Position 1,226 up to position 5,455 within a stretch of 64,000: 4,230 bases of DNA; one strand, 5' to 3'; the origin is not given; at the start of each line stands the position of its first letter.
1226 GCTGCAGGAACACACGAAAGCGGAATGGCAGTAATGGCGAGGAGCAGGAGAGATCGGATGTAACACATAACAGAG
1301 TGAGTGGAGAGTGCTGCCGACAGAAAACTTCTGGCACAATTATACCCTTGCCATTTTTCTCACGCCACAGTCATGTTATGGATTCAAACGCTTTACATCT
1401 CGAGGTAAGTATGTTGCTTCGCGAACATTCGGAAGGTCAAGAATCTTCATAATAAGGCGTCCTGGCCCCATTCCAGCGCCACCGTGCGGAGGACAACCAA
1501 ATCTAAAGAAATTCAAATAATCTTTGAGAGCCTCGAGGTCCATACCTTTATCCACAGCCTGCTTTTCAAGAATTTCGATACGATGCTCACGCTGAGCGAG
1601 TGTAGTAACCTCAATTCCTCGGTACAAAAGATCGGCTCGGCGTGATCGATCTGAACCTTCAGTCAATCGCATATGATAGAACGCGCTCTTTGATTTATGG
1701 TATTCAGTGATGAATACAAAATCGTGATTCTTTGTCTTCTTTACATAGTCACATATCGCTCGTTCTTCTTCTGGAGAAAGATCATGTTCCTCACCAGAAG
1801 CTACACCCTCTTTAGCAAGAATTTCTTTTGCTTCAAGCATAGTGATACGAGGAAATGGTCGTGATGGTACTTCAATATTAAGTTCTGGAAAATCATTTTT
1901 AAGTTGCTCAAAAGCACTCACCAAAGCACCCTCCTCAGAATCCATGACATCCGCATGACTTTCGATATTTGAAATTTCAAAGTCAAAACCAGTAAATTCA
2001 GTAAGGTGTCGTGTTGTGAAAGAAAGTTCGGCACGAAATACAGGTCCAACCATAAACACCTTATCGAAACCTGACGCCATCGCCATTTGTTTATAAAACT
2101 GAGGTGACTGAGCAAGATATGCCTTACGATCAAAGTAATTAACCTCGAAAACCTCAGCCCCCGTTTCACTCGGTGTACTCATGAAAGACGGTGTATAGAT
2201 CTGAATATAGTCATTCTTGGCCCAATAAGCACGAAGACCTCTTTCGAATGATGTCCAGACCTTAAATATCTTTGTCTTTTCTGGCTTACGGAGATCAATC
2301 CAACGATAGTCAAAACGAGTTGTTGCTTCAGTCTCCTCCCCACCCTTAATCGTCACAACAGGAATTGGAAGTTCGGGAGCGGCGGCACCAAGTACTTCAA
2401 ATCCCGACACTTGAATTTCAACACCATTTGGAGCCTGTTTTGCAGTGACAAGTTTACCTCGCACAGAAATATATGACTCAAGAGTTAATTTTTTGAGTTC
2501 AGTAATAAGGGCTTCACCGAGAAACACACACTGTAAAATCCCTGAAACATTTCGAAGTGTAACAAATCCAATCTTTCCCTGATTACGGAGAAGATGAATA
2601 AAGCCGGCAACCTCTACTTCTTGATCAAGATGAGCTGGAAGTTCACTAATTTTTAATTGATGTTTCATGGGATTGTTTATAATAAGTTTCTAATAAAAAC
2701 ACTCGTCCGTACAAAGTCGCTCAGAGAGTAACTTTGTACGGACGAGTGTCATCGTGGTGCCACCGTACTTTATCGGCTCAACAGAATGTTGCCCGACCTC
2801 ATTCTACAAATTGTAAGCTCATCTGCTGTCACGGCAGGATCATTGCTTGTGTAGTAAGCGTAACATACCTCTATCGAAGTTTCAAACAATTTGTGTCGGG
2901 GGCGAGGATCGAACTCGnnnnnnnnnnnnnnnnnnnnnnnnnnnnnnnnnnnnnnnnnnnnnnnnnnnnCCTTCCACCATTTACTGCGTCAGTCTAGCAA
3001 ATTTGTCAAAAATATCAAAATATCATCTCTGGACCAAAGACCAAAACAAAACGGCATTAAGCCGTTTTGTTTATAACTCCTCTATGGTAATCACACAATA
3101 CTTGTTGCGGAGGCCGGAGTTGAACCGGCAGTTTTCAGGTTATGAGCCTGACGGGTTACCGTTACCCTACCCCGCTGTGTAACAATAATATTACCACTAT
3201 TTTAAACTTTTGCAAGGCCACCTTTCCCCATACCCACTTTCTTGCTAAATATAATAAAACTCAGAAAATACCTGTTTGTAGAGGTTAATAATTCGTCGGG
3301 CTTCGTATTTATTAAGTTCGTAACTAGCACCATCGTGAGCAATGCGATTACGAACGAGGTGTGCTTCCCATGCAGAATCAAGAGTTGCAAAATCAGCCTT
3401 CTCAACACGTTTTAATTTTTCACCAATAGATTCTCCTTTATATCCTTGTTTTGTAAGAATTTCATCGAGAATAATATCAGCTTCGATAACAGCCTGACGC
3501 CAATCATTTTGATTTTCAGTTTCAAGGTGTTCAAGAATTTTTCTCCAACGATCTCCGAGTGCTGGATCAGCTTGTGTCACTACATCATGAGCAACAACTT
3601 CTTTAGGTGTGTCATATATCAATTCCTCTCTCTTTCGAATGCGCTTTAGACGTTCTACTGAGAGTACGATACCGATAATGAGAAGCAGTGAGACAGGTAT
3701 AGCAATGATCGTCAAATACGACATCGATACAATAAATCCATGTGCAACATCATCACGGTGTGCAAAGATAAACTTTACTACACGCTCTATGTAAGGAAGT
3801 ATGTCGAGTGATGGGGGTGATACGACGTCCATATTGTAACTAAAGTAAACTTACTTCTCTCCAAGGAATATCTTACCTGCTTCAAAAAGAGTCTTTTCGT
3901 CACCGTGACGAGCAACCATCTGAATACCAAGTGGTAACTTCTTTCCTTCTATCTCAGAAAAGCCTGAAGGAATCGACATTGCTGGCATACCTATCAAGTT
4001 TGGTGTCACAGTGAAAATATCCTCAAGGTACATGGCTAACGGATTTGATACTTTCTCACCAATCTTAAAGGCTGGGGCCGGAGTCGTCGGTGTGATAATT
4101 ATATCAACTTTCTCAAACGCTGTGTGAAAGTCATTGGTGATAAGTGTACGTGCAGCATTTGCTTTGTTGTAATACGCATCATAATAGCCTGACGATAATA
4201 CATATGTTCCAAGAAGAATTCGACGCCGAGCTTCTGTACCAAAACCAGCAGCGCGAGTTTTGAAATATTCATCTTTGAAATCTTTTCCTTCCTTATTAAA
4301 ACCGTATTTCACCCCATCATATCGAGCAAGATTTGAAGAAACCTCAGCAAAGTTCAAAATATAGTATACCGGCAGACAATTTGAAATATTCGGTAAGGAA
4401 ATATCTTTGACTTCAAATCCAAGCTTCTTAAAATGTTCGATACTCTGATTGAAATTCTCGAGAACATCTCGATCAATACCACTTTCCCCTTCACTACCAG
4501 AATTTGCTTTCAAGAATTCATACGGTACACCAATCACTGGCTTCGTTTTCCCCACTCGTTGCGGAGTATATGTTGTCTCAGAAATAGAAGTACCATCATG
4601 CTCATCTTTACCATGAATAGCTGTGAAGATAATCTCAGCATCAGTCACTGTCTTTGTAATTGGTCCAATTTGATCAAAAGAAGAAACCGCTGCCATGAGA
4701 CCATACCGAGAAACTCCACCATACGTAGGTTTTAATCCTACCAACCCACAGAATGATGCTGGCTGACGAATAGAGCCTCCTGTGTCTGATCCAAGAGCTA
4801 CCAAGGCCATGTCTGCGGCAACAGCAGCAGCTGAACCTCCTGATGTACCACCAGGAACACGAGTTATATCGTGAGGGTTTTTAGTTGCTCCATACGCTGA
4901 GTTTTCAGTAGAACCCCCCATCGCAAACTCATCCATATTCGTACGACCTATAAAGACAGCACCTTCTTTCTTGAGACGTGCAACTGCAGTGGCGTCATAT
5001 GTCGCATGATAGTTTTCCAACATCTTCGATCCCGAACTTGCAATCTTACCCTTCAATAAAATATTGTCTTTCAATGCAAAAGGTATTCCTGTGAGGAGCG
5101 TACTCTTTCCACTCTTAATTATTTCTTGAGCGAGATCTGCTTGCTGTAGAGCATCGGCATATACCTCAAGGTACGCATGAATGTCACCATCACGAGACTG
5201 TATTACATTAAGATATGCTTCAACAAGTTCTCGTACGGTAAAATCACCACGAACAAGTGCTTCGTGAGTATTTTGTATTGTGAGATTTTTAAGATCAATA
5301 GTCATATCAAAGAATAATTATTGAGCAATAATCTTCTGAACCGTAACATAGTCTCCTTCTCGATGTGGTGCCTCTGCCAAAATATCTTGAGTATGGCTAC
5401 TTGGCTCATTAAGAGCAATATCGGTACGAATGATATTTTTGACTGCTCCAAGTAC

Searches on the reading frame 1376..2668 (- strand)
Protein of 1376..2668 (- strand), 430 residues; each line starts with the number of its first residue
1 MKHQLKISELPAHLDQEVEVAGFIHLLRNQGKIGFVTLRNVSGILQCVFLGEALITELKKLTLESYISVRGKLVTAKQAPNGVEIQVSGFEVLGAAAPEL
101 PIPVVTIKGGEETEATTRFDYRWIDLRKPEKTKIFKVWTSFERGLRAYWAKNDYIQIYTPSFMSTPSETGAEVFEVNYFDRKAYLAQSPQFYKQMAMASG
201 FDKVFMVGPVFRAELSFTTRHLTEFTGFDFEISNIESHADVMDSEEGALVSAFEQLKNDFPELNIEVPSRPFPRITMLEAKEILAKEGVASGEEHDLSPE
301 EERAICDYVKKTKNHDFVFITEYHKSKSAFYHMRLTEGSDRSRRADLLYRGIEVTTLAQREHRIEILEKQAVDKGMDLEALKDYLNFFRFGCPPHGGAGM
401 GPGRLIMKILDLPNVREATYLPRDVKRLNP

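Call 61: search_protein_families(library=pfam, proteins=[window:1376-2668:-], max_evalue=0.00001)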
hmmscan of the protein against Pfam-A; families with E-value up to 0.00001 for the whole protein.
window:1376-2668:- (430 aa): 2 families
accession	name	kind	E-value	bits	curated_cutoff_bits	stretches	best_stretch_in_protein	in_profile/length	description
PF00152.25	tRNA-synt_2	-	5e-71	239.7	25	1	116-424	3-307/308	tRNA synthetases class II (D, K and N)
PF01336.31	tRNA_anti-codon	-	2.3e-13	50.3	27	1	18-93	1-75/75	OB-fold nucleic acid binding domain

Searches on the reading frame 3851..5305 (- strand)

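Call 40: search_protein_families(library=pfam, proteins=[window:3851-5305:-], max_evalue=0.001)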
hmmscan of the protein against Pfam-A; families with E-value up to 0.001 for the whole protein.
window:3851-5305:- (484 aa): 1 family
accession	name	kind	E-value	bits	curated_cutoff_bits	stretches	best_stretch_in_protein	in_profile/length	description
PF01425.27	Amidase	-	1.7e-135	453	27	1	26-473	1-444/445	Amidase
